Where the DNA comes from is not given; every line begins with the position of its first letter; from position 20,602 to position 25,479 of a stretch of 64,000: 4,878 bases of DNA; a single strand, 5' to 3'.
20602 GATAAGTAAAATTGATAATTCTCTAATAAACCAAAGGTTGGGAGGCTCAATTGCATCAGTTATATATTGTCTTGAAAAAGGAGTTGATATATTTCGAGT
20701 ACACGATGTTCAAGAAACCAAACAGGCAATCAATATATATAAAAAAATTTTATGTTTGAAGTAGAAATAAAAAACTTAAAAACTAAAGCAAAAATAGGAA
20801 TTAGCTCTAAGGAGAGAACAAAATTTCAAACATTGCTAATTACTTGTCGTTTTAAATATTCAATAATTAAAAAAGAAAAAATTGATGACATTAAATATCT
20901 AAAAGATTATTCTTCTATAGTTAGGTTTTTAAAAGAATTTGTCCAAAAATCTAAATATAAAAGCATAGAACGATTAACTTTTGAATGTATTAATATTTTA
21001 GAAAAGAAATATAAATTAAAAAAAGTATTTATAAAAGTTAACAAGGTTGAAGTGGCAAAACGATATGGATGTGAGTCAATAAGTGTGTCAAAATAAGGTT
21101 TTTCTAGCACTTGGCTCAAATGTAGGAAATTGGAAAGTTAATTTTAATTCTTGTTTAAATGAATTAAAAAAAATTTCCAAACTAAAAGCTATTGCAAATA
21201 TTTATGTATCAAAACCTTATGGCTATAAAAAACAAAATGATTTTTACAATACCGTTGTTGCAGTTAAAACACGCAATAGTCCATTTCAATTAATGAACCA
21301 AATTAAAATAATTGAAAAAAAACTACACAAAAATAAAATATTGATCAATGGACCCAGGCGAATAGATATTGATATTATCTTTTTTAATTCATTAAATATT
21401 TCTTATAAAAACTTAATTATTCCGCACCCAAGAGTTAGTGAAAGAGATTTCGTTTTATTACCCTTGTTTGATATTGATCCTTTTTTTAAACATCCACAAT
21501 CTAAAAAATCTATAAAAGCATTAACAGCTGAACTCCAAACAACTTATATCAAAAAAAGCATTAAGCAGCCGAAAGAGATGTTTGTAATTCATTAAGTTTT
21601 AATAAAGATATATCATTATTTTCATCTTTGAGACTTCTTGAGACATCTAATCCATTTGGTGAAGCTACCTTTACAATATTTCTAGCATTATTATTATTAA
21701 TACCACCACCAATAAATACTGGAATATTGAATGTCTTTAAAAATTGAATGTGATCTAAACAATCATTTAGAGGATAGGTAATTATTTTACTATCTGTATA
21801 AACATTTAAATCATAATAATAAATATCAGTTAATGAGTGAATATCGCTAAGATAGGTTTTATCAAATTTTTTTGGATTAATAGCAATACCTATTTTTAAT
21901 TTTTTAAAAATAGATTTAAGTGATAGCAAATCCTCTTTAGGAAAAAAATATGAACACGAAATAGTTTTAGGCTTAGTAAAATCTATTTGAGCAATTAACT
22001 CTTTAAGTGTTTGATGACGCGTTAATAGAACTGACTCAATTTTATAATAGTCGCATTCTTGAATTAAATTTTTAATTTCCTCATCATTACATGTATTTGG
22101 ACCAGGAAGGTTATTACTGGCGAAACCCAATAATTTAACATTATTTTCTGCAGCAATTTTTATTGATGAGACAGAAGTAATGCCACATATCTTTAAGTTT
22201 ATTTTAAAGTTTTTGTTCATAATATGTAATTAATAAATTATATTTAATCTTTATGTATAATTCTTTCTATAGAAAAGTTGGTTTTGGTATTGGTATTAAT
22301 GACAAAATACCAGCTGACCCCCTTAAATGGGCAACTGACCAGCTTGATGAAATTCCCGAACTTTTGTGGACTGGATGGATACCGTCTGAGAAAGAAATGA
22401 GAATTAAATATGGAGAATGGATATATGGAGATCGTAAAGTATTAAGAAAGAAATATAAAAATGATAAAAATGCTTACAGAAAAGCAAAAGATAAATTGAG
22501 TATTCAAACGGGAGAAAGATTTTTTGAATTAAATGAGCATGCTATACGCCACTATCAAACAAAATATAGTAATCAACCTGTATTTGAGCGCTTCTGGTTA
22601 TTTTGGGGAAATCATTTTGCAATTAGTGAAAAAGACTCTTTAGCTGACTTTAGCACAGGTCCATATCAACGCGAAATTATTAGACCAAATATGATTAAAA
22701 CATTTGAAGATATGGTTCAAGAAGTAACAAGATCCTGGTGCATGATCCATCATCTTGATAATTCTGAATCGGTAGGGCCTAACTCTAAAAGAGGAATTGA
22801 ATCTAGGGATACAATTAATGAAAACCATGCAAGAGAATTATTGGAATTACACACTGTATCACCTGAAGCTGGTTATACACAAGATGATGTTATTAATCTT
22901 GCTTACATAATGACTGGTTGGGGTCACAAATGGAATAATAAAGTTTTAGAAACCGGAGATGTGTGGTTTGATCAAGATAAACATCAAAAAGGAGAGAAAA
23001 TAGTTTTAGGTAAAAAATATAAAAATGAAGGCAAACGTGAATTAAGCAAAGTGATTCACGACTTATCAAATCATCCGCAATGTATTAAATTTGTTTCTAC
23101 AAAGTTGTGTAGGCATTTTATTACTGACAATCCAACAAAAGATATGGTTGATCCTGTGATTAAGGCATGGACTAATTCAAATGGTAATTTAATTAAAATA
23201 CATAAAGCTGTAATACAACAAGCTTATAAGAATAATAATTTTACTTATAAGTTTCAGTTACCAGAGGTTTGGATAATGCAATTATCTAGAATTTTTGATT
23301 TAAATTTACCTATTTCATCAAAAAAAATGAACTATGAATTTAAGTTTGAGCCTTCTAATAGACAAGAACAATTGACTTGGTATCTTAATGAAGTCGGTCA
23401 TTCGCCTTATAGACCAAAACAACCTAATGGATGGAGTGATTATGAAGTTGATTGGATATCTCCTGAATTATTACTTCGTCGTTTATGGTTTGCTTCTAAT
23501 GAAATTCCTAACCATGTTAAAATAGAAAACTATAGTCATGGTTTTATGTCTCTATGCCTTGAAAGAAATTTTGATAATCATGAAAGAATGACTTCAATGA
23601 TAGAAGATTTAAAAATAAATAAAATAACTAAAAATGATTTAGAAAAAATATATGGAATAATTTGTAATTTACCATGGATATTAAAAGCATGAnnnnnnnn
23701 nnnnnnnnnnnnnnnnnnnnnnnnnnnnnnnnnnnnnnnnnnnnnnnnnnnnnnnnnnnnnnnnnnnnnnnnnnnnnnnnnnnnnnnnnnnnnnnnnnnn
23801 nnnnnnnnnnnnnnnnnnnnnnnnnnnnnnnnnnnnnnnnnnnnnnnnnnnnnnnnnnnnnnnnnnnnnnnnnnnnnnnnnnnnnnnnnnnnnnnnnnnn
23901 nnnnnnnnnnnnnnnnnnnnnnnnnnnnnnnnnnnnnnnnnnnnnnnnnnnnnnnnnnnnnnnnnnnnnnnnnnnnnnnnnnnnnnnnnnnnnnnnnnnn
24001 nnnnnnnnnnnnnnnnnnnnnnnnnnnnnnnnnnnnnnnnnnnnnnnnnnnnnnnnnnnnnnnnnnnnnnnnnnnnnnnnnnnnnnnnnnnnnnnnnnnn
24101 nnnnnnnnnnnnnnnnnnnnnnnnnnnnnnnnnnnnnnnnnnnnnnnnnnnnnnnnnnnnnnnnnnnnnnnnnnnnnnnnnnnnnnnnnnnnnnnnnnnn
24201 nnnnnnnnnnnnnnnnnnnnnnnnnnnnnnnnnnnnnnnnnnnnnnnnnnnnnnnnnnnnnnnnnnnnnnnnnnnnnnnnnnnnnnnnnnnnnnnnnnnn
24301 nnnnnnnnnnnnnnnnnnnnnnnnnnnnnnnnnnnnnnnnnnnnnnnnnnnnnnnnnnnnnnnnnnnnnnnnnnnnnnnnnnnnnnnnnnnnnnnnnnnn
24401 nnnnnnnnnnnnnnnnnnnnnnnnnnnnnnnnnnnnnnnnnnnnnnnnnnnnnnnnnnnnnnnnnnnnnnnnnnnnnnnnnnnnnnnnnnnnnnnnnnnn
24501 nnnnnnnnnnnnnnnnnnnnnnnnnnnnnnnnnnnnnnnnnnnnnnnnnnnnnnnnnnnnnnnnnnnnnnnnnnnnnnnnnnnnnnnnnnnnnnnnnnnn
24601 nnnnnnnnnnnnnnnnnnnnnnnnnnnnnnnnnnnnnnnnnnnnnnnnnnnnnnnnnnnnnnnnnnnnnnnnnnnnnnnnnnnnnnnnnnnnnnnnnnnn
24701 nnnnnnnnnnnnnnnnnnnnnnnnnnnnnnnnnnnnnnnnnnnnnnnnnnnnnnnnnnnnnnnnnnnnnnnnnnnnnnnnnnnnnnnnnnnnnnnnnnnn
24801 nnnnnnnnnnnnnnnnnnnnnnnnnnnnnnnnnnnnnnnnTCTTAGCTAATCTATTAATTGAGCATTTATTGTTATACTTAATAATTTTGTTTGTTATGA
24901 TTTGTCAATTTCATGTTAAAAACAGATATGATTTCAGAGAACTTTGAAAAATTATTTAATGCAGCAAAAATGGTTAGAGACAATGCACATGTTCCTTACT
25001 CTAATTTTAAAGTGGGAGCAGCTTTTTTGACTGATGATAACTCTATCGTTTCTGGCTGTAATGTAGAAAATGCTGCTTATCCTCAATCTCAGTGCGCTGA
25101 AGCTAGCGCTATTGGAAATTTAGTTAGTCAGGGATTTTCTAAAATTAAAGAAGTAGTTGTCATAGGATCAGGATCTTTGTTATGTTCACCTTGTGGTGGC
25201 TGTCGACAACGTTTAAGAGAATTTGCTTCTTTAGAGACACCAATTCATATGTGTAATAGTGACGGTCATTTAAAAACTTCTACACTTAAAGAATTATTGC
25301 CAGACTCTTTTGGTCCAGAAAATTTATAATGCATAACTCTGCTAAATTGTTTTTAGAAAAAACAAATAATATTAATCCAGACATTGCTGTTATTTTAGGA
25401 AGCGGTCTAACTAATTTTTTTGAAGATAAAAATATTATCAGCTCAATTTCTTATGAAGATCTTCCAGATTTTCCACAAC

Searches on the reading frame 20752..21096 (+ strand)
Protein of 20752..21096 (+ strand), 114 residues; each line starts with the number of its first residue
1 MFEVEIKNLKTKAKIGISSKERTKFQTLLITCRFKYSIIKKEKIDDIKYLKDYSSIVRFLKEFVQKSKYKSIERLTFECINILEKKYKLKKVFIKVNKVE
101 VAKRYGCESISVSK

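Call 3: search_protein_families(library=pfam, proteins=[window:20752-21096:+], max_evalue=0.01)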
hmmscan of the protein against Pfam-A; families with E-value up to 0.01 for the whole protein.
window:20752-21096:+ (114 aa): 1 family
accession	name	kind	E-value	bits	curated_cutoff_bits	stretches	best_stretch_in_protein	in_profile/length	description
PF02152.23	FolB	-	3.9e-17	63.2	31.8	1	4-112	1-110/113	Dihydroneopterin aldolase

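Call 4: search_protein_families(library=ncbifam, proteins=[window:20752-21096:+], max_evalue=0.01)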
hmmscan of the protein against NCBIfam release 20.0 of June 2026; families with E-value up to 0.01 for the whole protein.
window:20752-21096:+ (114 aa): 4 families
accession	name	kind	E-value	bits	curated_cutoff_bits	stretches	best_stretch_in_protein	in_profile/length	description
TIGR00526.1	folB_dom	domain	2.6e-17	63.1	45.05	1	3-111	3-112/122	FolB domain-containing protein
NF008418.0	PRK11245.1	equivalog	7.5e-12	45.4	152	1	4-112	8-114/121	dihydroneopterin triphosphate 2'-epimerase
TIGR00525.1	folB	equivalog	3.4e-11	43.6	72.15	1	3-100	2-100/116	dihydroneopterin aldolase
NF008614.0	PRK11593.1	equivalog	6.8e-07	29.7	184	1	4-100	4-100/119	bifunctional dihydroneopterin aldolase/7,8-dihydroneopterin epimerase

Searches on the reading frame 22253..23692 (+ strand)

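Call 3: search_protein_families(library=pfam, proteins=[window:22253-23692:+], max_evalue=0.01)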
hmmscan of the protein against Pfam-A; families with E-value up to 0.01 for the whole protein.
window:22253-23692:+ (479 aa): 1 family
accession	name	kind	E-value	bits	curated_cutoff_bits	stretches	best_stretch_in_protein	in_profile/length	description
PF08811.16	DUF1800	-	5.5e-81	273.3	26.1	1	78-437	55-362/419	Protein of unknown function (DUF1800)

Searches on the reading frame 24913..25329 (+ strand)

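Call 63: search_protein_families(library=pfam, proteins=[window:24913-25329:+], max_evalue=0.0001)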
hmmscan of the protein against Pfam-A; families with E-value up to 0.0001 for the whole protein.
window:24913-25329:+ (138 aa): 2 families
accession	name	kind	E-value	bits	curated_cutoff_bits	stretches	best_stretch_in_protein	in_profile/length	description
PF00383.29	dCMP_cyt_deam_1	-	5e-18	65.3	25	1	10-105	3-94/102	Cytidine and deoxycytidylate deaminase zinc-binding region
PF08211.18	dCMP_cyt_deam_2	-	1.7e-09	38.4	25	1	12-84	42-116/130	Cytidine and deoxycytidylate deaminase zinc-binding region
